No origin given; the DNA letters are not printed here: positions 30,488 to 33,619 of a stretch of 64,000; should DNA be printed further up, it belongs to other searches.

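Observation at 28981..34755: Compositionally foreign 5.7-kb island: anchorless YadA-head-like protein + GH-like T9SS cargo + two beta-barrel paralogs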

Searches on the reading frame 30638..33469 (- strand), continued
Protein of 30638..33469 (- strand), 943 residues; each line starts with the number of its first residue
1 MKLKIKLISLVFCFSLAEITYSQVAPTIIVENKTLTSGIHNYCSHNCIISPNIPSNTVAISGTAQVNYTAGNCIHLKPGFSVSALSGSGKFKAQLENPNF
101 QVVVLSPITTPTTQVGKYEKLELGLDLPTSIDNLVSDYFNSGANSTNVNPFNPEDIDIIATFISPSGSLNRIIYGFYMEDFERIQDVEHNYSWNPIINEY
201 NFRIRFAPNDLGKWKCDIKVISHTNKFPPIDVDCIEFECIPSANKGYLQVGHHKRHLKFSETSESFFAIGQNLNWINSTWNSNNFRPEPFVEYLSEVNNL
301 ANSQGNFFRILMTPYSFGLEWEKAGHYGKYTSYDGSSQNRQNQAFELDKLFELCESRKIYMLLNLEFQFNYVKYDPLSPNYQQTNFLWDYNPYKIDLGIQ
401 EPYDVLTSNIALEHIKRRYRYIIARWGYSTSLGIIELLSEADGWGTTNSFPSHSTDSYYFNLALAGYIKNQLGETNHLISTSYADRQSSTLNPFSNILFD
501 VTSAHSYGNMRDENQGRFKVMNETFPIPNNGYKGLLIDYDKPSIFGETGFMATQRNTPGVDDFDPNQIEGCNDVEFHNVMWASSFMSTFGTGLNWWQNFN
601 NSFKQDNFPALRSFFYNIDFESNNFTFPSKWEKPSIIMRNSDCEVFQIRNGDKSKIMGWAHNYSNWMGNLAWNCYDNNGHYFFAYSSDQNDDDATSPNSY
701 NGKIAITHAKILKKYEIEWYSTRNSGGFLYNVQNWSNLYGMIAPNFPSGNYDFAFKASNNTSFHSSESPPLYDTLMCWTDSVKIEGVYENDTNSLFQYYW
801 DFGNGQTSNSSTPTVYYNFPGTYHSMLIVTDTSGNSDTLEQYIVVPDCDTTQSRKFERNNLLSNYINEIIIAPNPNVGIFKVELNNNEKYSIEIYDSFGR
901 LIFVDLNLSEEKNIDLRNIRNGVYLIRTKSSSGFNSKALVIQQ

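Call 23: find_encoding_contigs(protein=P0022, flank=8000, max_places=2)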
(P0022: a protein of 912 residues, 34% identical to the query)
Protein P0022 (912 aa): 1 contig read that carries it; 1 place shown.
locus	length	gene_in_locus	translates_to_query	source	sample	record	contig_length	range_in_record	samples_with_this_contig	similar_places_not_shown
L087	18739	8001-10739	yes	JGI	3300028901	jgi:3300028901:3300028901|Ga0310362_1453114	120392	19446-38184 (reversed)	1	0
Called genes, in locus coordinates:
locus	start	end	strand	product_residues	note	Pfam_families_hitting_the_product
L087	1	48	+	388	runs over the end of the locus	PF28541:DUF8433, PF00119:ATP-synt_A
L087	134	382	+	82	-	PF00137:ATP-synt_C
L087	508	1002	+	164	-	PF00430:ATP-synt_B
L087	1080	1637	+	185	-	PF00213:OSCP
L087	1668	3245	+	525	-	PF02874:ATP-synt_ab_N, PF00006:ATP-synt_ab, PF00306:ATP-synt_ab_C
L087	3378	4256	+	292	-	PF00231:ATP-synt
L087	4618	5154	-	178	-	PF03703:bPH_2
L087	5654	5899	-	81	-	PF12844:HTH_19 (weak), PF13443:HTH_26, PF01381:HTH_3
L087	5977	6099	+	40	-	-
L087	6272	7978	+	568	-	-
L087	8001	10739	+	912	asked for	PF16586:DUF5060 (faint), PF00801:PKD (weak), PF18911:PKD_4, PF18962:Por_Secre_tail (weak)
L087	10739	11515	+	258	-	-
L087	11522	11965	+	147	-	-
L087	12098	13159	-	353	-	PF11751:PorP_SprF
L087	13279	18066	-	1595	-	PF25778:DUF7948, PF23585:DUF7137 (faint), PF13573:SprB, PF13585:CHU_C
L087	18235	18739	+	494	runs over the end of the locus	-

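Call 25: search_solved_structures(query=window:30638-33469:-, max_evalue=1)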
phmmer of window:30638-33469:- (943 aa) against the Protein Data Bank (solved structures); distinct sequences matched with E-value up to 1: 15.
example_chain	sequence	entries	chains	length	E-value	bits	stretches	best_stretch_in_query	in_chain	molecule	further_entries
9gmj_A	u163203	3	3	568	5.6e-20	74.2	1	146-630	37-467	DUF5060 domain-containing protein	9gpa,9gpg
9gpc_A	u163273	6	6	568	1.3e-19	73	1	146-630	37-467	DUF5060 domain-containing protein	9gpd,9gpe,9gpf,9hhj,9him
4l9d_A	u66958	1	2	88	6.1e-10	41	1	789-845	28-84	Protease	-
9lqj_A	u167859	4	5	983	3e-07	32.1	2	785-839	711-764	Collagenase ColH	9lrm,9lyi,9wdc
9lrk_A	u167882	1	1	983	3e-07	32.1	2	785-839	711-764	Collagenase ColH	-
2c26_A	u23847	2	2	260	3.3e-07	32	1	792-855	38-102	ENDOGLUCANASE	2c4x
6aem_A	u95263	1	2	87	5.1e-06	28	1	779-840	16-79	PKD domain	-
8glk_D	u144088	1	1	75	9.1e-06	27.2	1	868-941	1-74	Endonuclease I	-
4u6t_A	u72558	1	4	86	2.7e-05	25.6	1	784-837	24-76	ColH protein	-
4u7k_A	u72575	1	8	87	2.8e-05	25.6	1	784-837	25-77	ColH protein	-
2y72_A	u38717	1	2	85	0.00054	21.3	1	790-838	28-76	COLLAGENASE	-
4jrw_A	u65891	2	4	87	0.00055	21.3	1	790-838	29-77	Collagenase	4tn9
4aqo_A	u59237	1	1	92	0.00063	21.1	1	790-838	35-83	COLLAGENASE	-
4jgu_A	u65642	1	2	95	0.01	17.1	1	785-838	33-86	ColH protein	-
1l0q_A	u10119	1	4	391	0.14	13.3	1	795-842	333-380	Surface layer protein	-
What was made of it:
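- On Clan GH-A retaining glycoside hydrolase (DUF5060-GH5-like family of PDB 9gmj): phmmer E 5.6e-20 with the single sequence (residues 146-630 against chain 37-467, call 25).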

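Call 27: search_protein_families(library=phrogs, proteins=[window:30638-33469:-], max_evalue=0.1)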
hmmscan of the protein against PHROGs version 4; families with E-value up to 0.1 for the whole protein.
window:30638-33469:- (943 aa): 0 families

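Call 32: find_related_loci(query=A1, collection=metagenome_contigs, flank=7000)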
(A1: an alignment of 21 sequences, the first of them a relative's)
Query A1 (943 aa) in metagenome_contigs; peptide patterns used: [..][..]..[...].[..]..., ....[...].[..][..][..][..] (x = any residue, [..] = any of these).
600 stretches matched a pattern (row limit reached: there are more); 559 encode a relative of the query (tblastn E <= 1e-3); the best 80 are kept; 80 distinct loci.
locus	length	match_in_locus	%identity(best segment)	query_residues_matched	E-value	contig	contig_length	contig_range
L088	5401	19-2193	33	115-855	1e-94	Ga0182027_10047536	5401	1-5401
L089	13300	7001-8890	32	115-756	2e-94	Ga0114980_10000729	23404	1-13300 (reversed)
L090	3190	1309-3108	32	23-625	3e-75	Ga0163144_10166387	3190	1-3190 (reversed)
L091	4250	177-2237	28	55-756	5e-67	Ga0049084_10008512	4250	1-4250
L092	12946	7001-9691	29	39-940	1e-77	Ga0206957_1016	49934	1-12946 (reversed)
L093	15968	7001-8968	27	44-658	5e-56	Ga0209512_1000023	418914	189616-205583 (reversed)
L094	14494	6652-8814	27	56-666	6e-54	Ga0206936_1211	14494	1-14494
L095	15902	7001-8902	26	57-664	4e-53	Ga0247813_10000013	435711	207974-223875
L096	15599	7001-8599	28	99-674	5e-52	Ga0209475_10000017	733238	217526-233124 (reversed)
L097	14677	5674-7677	25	96-748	3e-51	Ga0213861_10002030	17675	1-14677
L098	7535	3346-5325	26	27-624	3e-51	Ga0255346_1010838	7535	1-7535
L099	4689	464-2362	26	105-755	3e-51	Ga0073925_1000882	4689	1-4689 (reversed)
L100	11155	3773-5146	29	90-626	5e-49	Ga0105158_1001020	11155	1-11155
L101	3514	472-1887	30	97-626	2e-48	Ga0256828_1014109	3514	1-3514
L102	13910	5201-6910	28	69-595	4e-47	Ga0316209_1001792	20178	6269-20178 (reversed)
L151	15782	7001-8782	26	2-549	1e-41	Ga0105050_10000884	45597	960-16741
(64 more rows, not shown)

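Call 61: search_protein_families(library=pfam, proteins=[L084:10942-11667:+, L085:10891-11607:+, L087:10739-11515:+, L093:10064-10774:+, L098:6650-7237:+, L102:8250-8984:+, L102:9210-9968:+, L151:10188-10892:+, L093:9659-10054:+, L082:5960-7294:+], max_evalue=0.1)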
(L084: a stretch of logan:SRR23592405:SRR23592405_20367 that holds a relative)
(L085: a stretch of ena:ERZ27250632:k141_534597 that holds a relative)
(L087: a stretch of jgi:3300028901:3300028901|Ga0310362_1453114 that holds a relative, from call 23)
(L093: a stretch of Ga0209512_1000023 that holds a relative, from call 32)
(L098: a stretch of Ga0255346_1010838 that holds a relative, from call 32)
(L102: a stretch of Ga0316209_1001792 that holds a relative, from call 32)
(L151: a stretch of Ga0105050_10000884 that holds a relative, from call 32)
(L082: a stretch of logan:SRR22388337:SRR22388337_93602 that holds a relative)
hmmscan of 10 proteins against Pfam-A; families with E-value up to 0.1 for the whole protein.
L084:10942-11667:+ (241 aa): 1 family
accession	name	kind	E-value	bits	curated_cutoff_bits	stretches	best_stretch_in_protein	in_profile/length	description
PF13568.12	OMP_b-brl_2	-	0.00012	22.7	27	1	75-200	37-158/175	Outer membrane protein beta-barrel domain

L085:10891-11607:+ (238 aa): 0 families

L087:10739-11515:+ (258 aa): 0 families

L093:10064-10774:+ (237 aa): 0 families

L098:6650-7237:+ (196 aa): 2 families
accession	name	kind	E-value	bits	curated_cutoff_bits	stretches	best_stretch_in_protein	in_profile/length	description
PF11408.13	Helicase_Sgs1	-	0.063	13.8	22.2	1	29-91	7-68/80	Sgs1 RecQ helicase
PF10946.13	DUF2625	-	0.081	12.4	27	1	123-191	116-183/207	Protein of unknown function DUF2625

L102:8250-8984:+ (245 aa): 0 families

L102:9210-9968:+ (253 aa): 0 families

L151:10188-10892:+ (235 aa): 1 family
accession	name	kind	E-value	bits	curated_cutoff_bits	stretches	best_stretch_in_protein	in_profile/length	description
PF01103.29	Omp85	-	0.013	15.4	24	0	180-232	22-73/325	Omp85 superfamily domain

L093:9659-10054:+ (132 aa): 0 families

L082:5960-7294:+ (444 aa): 0 families

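Call 68: search_solved_structures(query=A1, max_evalue=0.001, show_alignments=2)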
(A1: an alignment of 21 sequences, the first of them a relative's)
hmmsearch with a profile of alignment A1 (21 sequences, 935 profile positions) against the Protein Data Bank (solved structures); distinct sequences matched with E-value up to 0.001: 22.
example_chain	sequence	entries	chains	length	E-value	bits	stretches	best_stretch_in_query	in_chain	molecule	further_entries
9gmj_A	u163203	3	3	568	7.5e-67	229.1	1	144-651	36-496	DUF5060 domain-containing protein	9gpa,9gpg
9gpc_A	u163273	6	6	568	9.2e-66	225.5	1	144-651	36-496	DUF5060 domain-containing protein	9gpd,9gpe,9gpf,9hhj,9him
9lqj_A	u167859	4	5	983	1e-14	56.6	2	769-825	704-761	Collagenase ColH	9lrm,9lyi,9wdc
9lrk_A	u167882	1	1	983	1e-14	56.6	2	769-825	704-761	Collagenase ColH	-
4l9d_A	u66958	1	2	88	1.3e-14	56.3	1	778-834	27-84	Protease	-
6aem_A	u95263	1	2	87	3.2e-13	51.6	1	767-833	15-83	PKD domain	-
8glk_D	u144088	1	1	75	6e-11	44.1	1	858-935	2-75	Endonuclease I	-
2y72_A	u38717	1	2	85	4.9e-10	41.1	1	771-829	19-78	COLLAGENASE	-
4jrw_A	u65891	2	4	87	5.1e-10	41.1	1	771-829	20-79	Collagenase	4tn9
4aqo_A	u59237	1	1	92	5.9e-10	40.8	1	771-829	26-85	COLLAGENASE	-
2c26_A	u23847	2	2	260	1.4e-09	39.6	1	769-841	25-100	ENDOGLUCANASE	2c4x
4u6t_A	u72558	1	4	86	7e-09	37.3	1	774-825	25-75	ColH protein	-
4u7k_A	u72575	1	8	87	7.3e-09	37.2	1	774-825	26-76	ColH protein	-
2y3u_A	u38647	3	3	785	2.1e-08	35.7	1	769-828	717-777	COLLAGENASE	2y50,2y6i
1l0q_A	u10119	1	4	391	1.5e-07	32.8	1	782-835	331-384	Surface layer protein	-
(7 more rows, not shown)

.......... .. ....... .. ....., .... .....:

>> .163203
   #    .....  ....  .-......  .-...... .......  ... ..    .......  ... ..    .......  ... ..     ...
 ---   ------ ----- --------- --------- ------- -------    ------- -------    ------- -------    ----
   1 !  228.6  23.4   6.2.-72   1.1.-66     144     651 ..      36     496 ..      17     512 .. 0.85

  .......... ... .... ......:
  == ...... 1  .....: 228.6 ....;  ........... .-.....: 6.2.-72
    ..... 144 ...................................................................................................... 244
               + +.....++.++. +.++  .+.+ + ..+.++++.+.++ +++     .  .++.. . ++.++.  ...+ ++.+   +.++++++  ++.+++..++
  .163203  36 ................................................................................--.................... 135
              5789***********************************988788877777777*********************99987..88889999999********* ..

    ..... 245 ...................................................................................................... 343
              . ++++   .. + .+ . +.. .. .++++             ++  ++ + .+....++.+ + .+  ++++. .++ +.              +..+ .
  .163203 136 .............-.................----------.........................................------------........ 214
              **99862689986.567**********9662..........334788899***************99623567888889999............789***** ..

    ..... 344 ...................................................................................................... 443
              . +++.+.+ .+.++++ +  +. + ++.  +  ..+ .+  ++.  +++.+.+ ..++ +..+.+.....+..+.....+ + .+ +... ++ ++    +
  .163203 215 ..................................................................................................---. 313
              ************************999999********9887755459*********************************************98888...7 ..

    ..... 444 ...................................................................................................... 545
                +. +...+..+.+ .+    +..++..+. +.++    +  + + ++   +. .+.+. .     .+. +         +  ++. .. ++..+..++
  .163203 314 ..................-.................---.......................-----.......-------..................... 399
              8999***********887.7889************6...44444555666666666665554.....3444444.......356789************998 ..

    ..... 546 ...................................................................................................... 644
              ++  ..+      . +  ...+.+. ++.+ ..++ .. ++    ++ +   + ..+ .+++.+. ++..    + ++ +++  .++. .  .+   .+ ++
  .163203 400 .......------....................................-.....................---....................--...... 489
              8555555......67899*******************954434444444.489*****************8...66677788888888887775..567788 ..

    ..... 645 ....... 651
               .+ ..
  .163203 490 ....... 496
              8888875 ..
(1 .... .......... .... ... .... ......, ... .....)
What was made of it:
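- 30638..33469 (-): T9SS cargo (943 aa). Domain order: signal peptide, 3-coathanger-stack motif, DUF5060 Ig-like domain, clan GH-A TIM-barrel glycosidase core, PKD domain, type A C-terminal sorting domain. PDB 9gmj/9gpc ('DUF5060 domain-containing protein') matches at E 6e-20 with the single sequence and 7.5e-67 with the profile (calls 25, 68).
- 31829..32152 (-): Stretch spanning the two predicted catalytic glutamates: E440 (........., codon 32150-32152; acid/base) and E547 (IFGETGF, codon 31829-31831; nucleophile). E547 aligns with GEFG (call 68).
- On Clan GH-A retaining glycoside hydrolase (DUF5060-GH5-like family of PDB 9gmj): The profile gives E 7.5e-67 (profile positions 144-651 against chain 36-496, call 68). 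E440 aligns with the E/Q position that distinguishes 9gmj from 9gpc, and E547 aligns with GEFG (call 68).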

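Call 82: find_related_loci(query=A1, collection=viral_contigs, flank=6000)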
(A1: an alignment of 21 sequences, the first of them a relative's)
Query A1 (943 aa) in viral_contigs; peptide patterns used: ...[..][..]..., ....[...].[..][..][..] (x = any residue, [..] = any of these).
88 stretches matched a pattern; 21 encode a relative of the query (tblastn E <= 1e-3); 21 distinct loci.
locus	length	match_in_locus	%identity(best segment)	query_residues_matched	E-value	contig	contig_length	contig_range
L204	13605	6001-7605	45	766-873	7e-7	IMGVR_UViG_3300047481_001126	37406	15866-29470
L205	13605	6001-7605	45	766-873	7e-7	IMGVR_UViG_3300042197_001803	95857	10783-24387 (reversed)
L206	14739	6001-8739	44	745-845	3e-6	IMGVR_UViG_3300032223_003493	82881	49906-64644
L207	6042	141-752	42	798-852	4e-6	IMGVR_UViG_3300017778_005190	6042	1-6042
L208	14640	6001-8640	38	793-845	1e-5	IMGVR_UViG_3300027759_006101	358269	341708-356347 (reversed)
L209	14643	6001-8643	48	794-846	2e-5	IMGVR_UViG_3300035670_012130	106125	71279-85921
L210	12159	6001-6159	42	794-845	2e-5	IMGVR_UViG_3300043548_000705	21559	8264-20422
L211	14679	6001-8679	49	782-846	5e-5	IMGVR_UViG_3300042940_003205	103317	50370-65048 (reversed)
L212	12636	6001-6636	24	735-933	6e-5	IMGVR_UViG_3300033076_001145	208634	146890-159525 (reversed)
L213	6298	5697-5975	28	778-872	7e-5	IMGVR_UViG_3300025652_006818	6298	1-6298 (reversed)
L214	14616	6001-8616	37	766-834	6e-5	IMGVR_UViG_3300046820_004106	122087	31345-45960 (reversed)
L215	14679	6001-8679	34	782-846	1e-4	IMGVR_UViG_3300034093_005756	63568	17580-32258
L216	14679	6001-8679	49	782-846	1e-4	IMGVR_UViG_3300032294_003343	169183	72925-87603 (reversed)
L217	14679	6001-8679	34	782-846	1e-4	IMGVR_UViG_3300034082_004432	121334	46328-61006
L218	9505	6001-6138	41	793-838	2e-4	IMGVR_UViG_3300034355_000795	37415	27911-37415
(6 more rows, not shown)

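Call 98: search_protein_families(library=ncbifam, proteins=[L084:11684-13312:+, L085:11616-12806:+], max_evalue=0.01)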
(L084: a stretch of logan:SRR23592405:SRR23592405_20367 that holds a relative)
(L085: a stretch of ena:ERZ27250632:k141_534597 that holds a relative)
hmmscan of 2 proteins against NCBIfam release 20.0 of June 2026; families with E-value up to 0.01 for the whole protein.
L084:11684-13312:+ (542 aa): 6 families
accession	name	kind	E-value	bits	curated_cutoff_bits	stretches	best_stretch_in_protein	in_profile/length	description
NF047494.1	Lepto_SBBP_lipo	equivalog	7.9e-35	120.4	400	1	25-451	60-465/466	SBBP repeat beta-propeller lipoprotein, LipL53 family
TIGR04183.1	Por_Secre_tail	domain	1.2e-14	54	23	1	470-541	1-71/72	T9SS type A sorting domain-containing protein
NF038113.1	T9SSA_dep_M36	equivalog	8e-09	34.2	885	1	457-541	783-868/869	T9SS-dependent M36 family metallopeptidase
NF050177.1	TapA_OM_Porphy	equivalog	7.7e-05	21.6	500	1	463-542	466-544/544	TapA/TapC family T9SS-dependent outer membrane protein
TIGR02608.1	delta_60_rpt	domain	0.0071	16.2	76.5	0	346-365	1-20/55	delta-60 repeat domain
NF033707.1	T9SS_sortase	equivalog_domain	0.01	13.5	420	0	466-510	997-1045/1095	type IX secretion system sortase PorU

L085:11616-12806:+ (396 aa): 7 families
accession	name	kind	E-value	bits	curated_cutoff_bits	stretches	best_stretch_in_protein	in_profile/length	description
NF010237.0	PRK13684.1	equivalog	8.5e-10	38.2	326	2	16-149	31-165/334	photosynthesis system II assembly factor Ycf48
TIGR04183.1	Por_Secre_tail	domain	1.4e-09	37.8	23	1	326-396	1-72/72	T9SS type A sorting domain-containing protein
NF045728.1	glycosyl_F510_1955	equivalog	8.8e-09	35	175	1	90-240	72-217/246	F510_1955 family glycosylhydrolase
NF038113.1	T9SSA_dep_M36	equivalog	1.8e-05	23.1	885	1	320-396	789-869/869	T9SS-dependent M36 family metallopeptidase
NF052228.1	T9SS_PorZ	equivalog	2.1e-05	23.2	260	1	298-379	649-737/757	type IX secretion system anionic LPS delivery protein PorZ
NF052644.1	T9SS_DNase_Rie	equivalog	0.00022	20.7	260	1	314-394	172-249/251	T9SS-dependent surface endonuclease, AS87_RS02955 family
NF050177.1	TapA_OM_Porphy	equivalog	0.0016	17.3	500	1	322-395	469-543/544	TapA/TapC family T9SS-dependent outer membrane protein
